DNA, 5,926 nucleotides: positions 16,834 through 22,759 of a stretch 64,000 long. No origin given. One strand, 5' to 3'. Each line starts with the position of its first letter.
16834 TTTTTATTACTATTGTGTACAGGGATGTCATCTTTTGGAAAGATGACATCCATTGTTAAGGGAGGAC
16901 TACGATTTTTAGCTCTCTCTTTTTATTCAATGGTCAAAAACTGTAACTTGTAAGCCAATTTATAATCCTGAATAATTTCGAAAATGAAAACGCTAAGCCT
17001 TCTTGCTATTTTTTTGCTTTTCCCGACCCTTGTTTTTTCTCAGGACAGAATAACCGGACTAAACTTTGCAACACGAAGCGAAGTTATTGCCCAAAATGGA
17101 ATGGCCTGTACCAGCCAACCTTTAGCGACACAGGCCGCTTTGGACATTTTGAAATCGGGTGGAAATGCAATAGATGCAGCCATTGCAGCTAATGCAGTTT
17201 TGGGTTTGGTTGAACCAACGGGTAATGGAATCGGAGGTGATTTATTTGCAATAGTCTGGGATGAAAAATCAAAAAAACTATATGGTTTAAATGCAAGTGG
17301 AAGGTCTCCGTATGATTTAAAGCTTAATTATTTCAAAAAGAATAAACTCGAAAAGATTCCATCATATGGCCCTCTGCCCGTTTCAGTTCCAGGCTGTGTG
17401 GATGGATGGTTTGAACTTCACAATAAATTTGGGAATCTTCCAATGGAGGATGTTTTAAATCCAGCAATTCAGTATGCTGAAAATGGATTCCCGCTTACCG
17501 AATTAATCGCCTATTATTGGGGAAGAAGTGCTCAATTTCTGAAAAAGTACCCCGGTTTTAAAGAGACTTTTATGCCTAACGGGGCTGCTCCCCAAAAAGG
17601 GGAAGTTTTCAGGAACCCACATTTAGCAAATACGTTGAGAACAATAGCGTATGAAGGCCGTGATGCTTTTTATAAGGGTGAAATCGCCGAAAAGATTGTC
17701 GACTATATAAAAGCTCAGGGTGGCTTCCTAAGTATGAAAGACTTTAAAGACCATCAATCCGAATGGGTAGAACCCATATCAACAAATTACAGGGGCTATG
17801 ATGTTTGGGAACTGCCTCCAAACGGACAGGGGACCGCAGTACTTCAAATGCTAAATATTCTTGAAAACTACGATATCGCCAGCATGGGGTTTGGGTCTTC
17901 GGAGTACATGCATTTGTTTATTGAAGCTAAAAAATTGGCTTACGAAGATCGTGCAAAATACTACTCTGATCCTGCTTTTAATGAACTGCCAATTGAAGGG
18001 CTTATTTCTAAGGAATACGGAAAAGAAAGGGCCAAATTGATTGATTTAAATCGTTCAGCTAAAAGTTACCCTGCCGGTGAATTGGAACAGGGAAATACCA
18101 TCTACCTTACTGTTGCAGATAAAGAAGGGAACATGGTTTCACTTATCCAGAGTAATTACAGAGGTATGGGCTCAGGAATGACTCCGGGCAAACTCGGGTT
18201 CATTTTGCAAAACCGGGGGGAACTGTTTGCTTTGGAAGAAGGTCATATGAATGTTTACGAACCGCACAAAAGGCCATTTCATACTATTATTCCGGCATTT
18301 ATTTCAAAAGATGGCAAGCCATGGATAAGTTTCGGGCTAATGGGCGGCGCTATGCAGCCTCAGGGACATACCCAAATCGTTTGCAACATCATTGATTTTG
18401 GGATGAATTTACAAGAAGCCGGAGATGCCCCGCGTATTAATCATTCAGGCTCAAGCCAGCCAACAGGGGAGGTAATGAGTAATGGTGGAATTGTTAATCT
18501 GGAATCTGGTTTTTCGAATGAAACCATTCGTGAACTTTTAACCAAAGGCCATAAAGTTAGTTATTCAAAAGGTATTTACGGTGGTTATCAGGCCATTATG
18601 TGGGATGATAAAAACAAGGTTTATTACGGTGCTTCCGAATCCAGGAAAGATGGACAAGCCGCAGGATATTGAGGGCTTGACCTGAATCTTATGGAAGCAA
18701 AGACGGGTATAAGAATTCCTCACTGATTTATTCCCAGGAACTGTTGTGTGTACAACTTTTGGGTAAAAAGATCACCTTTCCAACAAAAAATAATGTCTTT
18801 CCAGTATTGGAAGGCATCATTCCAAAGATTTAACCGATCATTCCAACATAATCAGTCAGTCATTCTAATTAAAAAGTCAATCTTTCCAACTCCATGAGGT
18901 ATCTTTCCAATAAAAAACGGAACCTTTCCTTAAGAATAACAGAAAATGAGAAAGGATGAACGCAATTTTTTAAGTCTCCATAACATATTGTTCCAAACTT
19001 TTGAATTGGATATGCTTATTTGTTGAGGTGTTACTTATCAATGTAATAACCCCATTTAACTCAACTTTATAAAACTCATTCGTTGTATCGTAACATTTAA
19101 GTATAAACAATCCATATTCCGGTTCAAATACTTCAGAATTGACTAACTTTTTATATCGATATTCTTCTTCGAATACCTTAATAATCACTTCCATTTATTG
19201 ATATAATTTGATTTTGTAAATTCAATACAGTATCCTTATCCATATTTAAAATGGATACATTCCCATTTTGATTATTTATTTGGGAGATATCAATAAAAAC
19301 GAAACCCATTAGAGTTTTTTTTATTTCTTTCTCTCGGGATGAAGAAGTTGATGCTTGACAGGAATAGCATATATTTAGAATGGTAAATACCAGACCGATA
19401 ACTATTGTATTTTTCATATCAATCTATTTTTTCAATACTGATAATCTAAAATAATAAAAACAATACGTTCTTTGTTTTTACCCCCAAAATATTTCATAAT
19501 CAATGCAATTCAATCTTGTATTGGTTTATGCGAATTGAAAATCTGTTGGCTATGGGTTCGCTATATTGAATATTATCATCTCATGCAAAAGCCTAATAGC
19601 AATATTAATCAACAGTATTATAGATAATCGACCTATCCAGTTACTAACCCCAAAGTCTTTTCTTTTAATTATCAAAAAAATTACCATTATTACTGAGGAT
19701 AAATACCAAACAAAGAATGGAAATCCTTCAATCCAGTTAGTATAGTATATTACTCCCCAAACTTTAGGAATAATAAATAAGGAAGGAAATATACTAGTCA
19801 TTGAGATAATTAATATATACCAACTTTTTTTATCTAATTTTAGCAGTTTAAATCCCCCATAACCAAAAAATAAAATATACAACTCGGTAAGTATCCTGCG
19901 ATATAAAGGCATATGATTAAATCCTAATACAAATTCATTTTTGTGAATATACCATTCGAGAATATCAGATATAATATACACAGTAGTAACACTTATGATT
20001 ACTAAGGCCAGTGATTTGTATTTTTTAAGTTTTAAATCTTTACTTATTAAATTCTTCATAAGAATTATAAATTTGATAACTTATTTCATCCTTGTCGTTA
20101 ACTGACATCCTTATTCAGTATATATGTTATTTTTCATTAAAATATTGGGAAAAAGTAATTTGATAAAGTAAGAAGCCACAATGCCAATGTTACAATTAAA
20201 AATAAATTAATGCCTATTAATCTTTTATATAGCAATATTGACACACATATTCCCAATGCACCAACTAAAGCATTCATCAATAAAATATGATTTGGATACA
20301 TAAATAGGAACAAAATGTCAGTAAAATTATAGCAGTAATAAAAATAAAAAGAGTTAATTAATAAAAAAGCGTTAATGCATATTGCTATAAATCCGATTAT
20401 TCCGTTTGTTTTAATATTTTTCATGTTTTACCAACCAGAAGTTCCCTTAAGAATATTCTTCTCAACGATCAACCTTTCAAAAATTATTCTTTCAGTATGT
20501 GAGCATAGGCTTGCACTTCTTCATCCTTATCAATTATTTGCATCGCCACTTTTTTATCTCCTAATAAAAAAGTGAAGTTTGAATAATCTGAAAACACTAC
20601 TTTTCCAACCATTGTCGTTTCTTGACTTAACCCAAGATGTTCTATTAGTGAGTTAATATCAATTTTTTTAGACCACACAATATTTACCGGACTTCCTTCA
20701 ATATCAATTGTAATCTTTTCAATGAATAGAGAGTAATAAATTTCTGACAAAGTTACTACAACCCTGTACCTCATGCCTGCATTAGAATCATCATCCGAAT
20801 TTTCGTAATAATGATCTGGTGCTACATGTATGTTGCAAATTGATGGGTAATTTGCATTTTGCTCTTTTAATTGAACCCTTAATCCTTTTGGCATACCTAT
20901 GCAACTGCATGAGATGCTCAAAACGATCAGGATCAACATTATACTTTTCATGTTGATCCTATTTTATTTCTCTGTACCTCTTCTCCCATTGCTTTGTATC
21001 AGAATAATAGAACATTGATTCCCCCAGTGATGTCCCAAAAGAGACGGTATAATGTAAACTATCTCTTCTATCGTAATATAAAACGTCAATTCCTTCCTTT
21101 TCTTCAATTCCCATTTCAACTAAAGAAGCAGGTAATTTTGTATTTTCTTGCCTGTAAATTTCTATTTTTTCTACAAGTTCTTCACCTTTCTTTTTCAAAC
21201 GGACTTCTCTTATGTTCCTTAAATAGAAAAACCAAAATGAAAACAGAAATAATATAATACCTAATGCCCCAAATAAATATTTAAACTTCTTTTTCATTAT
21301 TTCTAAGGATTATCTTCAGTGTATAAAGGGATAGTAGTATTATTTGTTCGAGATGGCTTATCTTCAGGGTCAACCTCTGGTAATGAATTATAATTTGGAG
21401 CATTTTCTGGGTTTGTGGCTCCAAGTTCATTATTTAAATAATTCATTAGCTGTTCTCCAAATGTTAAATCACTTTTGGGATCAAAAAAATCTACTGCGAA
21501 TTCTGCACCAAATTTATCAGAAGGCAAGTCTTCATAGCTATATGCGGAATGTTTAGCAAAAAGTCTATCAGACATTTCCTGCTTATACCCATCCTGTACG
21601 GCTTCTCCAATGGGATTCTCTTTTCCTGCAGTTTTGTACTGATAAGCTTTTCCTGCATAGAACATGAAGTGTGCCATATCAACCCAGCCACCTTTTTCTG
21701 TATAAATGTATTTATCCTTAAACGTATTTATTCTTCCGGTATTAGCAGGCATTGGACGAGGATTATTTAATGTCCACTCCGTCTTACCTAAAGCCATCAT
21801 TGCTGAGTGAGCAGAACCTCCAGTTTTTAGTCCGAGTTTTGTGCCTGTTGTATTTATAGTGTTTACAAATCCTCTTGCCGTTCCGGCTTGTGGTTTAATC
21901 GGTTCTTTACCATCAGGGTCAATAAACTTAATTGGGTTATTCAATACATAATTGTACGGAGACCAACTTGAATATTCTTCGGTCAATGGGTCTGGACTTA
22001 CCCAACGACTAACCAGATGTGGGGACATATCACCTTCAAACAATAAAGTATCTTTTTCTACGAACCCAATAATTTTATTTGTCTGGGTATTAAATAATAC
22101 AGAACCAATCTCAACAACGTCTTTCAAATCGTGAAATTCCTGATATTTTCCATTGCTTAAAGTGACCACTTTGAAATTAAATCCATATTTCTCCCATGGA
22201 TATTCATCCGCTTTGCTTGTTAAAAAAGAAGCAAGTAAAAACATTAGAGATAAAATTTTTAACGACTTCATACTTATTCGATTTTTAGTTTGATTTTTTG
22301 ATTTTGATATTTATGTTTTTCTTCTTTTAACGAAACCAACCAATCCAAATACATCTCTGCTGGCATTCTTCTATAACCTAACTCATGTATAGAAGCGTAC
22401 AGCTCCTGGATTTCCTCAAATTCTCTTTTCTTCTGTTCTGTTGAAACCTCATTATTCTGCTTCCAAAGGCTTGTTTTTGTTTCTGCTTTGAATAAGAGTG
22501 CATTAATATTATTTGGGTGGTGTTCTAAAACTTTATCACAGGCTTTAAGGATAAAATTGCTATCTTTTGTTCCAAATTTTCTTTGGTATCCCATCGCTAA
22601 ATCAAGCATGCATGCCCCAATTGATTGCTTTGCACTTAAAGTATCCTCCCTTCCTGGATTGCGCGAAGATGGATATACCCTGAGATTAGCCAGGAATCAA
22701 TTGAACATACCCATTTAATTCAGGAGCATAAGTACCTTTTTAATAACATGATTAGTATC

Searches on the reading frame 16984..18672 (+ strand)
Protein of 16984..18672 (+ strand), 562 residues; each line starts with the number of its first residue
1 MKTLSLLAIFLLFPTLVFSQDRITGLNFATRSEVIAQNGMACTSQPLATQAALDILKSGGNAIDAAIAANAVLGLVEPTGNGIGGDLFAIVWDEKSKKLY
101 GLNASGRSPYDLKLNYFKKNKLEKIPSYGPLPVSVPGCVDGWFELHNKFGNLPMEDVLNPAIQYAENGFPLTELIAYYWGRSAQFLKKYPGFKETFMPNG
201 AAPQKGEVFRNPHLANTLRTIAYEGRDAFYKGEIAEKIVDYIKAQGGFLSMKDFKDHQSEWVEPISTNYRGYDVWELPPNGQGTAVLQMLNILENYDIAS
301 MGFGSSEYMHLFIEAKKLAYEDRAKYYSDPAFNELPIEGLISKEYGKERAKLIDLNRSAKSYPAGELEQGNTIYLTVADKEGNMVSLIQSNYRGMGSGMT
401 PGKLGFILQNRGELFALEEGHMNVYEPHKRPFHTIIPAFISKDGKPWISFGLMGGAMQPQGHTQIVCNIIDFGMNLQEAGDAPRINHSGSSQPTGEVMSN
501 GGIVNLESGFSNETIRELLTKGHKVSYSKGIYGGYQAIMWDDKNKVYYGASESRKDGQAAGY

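Call 74: search_protein_families(library=pfam, max_evalue=0.001, proteins=[window:16984-18672:+])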
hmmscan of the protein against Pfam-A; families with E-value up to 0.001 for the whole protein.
window:16984-18672:+ (562 aa): 1 family
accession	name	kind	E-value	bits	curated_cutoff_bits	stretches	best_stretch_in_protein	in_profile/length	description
PF01019.26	G_glu_transpept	-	7.6e-164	546.7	27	1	54-557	2-512/512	Gamma-glutamyltranspeptidase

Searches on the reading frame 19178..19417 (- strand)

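Call 60: search_protein_families(library=pfam, max_evalue=10, proteins=[window:19178-19417:-])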
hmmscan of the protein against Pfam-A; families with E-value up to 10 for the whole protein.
window:19178-19417:- (79 aa): 2 families
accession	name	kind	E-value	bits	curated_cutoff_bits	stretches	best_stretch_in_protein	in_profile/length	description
PF03348.21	Serinc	-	0.018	14.4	24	1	3-55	286-330/434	Serine incorporator (Serinc)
PF23815.1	DUF7186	-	2.8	8.3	27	1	4-17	9-22/39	Family of unknown function (DUF7186)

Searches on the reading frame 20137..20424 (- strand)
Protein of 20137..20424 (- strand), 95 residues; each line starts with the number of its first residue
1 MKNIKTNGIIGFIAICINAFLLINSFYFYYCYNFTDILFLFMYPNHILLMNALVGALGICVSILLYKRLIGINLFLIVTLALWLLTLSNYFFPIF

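Call 4: search_protein_families(library=pfam, max_evalue=0.1, proteins=[window:20137-20424:-])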
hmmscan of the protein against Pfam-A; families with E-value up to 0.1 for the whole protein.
window:20137-20424:- (95 aa): 0 families

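Call 5: search_protein_families(library=ncbifam, max_evalue=0.1, proteins=[window:20137-20424:-])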
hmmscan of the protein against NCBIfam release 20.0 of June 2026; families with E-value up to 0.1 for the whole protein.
window:20137-20424:- (95 aa): 1 family
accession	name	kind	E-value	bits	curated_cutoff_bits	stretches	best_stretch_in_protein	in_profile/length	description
NF040945.1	CCC_membrane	equivalog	0.033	14.5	65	1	2-36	52-86/99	CCC motif membrane protein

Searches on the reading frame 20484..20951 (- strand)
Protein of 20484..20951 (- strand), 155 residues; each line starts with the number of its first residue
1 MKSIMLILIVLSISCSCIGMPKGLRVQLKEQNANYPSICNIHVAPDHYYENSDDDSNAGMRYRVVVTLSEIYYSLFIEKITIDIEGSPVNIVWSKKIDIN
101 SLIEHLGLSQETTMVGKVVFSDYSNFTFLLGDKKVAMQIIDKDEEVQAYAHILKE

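Call 4: search_protein_families(library=pfam, max_evalue=0.1, proteins=[window:20484-20951:-])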
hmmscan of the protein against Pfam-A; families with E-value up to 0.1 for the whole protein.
window:20484-20951:- (155 aa): 1 family
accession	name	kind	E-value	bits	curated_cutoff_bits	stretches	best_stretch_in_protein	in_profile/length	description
PF09022.15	Staphostatin_A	-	0.056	13.8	24.1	1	70-143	18-93/105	Staphostatin A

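Call 5: search_protein_families(library=ncbifam, max_evalue=0.1, proteins=[window:20484-20951:-])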
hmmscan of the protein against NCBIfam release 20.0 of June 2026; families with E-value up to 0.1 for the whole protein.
window:20484-20951:- (155 aa): 0 families

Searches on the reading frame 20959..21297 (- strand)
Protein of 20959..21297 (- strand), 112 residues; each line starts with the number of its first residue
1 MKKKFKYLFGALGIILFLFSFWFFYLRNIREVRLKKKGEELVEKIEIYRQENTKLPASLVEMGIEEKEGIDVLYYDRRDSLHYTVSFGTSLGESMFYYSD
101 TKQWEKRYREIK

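Call 4: search_protein_families(library=pfam, max_evalue=0.1, proteins=[window:20959-21297:-])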
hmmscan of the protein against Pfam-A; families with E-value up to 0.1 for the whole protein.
window:20959-21297:- (112 aa): 1 family
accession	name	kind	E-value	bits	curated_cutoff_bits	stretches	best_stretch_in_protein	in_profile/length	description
PF22301.2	AUDH_beta_propeller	-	0.0035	17.6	27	1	38-94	84-140/179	Aldos-2-ulose dehydratase, beta-propeller domain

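Call 5: search_protein_families(library=ncbifam, max_evalue=0.1, proteins=[window:20959-21297:-])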
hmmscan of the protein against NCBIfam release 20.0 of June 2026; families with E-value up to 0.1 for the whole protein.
window:20959-21297:- (112 aa): 1 family
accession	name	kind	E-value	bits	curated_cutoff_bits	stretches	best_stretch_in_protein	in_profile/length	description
NF033747.1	class_E_sortase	subfamily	0.061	13.1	160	1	11-102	10-107/211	class E sortase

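Call 60: search_protein_families(library=pfam, max_evalue=10, proteins=[window:20959-21297:-])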
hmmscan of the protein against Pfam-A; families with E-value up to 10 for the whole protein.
window:20959-21297:- (112 aa): 1 family
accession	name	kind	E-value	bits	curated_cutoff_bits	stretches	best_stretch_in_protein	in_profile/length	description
PF22301.2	AUDH_beta_propeller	-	0.0035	17.6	27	1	38-94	84-140/179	Aldos-2-ulose dehydratase, beta-propeller domain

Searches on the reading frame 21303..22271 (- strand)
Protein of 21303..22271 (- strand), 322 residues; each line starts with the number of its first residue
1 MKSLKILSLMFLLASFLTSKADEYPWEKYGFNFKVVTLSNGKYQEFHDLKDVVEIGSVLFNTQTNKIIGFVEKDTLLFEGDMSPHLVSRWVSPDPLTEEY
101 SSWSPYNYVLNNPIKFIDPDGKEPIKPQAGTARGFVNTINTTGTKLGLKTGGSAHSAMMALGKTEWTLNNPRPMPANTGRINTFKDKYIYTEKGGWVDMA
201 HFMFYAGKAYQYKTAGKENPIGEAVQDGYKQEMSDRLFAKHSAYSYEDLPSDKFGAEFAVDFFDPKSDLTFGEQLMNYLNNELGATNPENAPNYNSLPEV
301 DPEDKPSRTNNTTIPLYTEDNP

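Call 4: search_protein_families(library=pfam, max_evalue=0.1, proteins=[window:21303-22271:-])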
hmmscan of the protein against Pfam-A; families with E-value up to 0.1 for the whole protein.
window:21303-22271:- (322 aa): 1 family
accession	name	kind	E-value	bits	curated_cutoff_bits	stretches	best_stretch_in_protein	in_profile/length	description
PF13265.11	DUF4056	-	0.00097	19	23.6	0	185-236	66-116/266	Protein of unknown function (DUF4056)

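Call 5: search_protein_families(library=ncbifam, max_evalue=0.1, proteins=[window:21303-22271:-])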
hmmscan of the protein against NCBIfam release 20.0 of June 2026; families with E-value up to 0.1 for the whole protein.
window:21303-22271:- (322 aa): 1 family
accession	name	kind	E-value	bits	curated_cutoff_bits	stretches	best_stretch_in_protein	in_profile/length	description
TIGR03696.1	Rhs_assc_core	domain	6.5e-09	36.2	32.5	1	87-121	42-75/76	RHS repeat-associated core domain-containing protein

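Call 7: search_solved_structures(query=window:21303-22271:-, max_evalue=1, show_alignments=3)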
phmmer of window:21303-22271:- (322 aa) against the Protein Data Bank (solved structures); distinct sequences matched with E-value up to 1: 1.
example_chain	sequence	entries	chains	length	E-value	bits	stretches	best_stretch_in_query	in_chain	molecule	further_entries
9c4k_Q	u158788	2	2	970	0.52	12.7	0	87-125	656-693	Toxin subunit YenC2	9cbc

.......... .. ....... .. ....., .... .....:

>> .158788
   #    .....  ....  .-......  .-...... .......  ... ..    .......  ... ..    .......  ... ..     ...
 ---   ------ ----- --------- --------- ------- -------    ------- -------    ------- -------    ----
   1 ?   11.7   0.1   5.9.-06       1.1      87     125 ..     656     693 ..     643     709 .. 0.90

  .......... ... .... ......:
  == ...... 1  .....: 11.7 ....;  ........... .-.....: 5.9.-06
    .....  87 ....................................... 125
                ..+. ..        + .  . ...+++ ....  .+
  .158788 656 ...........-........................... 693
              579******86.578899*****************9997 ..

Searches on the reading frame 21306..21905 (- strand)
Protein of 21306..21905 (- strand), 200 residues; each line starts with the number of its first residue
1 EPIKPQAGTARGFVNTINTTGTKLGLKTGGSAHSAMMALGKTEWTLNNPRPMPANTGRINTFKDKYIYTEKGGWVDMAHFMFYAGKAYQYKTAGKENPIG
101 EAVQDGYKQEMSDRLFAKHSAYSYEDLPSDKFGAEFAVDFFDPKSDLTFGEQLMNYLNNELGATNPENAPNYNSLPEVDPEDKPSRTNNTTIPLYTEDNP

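Call 32: search_protein_families(library=pfam, max_evalue=1, proteins=[window:21306-21905:-])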
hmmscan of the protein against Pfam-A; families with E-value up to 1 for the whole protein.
seq(200 aa): 1 family
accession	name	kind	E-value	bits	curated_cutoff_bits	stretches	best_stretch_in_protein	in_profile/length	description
PF13265.11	DUF4056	-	0.00023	21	23.6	1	63-114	66-116/266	Protein of unknown function (DUF4056)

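Call 92: search_solved_structures(query=A6, max_evalue=10, show_alignments=0)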
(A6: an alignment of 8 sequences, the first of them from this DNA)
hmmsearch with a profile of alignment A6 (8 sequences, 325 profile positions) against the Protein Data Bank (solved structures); distinct sequences matched with E-value up to 10: 6.
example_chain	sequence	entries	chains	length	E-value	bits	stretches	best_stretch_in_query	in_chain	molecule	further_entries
6h6e_F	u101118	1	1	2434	0.043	16.2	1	84-125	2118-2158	TcdB2,TccC3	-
6suf_F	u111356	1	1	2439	0.043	16.2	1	84-125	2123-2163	TcdB2,TccC3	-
9pt5_A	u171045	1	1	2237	0.14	14.5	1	85-121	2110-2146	Teneurin-like protein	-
6suq_A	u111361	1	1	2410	0.15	14.4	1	84-122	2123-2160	TcdB2,TccC3,Genome polyprotein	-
9c4k_Q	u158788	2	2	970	0.26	13.6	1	86-122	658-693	Toxin subunit YenC2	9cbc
9ifo_A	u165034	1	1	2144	0.44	12.9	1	85-118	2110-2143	Teneurin-Like Protein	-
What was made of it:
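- Tried and rejected: The Tox2 family profile matched only TcC, teneurin and YenC2, through the Rhs tail (call 92).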

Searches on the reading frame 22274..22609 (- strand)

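Call 4: search_protein_families(library=pfam, max_evalue=0.1, proteins=[window:22274-22609:-])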
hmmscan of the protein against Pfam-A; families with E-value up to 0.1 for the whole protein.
window:22274-22609:- (111 aa): 2 families
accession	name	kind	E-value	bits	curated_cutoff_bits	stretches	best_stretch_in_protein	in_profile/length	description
PF12998.12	ING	-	0.011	16.7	23.9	1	23-78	25-74/102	Inhibitor of growth proteins N-terminal histone-binding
PF14566.11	PTPlike_phytase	-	0.014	16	27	1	24-85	47-110/158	Inositol hexakisphosphate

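Call 5: search_protein_families(library=ncbifam, max_evalue=0.1, proteins=[window:22274-22609:-])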
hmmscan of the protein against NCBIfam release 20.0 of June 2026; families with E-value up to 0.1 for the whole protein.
window:22274-22609:- (111 aa): 2 families
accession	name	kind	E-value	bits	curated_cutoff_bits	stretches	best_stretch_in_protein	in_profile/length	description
NF045602.2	BstC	equivalog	0.0088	15.6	350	1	16-84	176-240/250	sterol transporter outer membrane protein BstC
TIGR01795.1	CM_mono_cladeE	equivalog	0.026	15.1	107.55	1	39-100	26-87/94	chorismate mutase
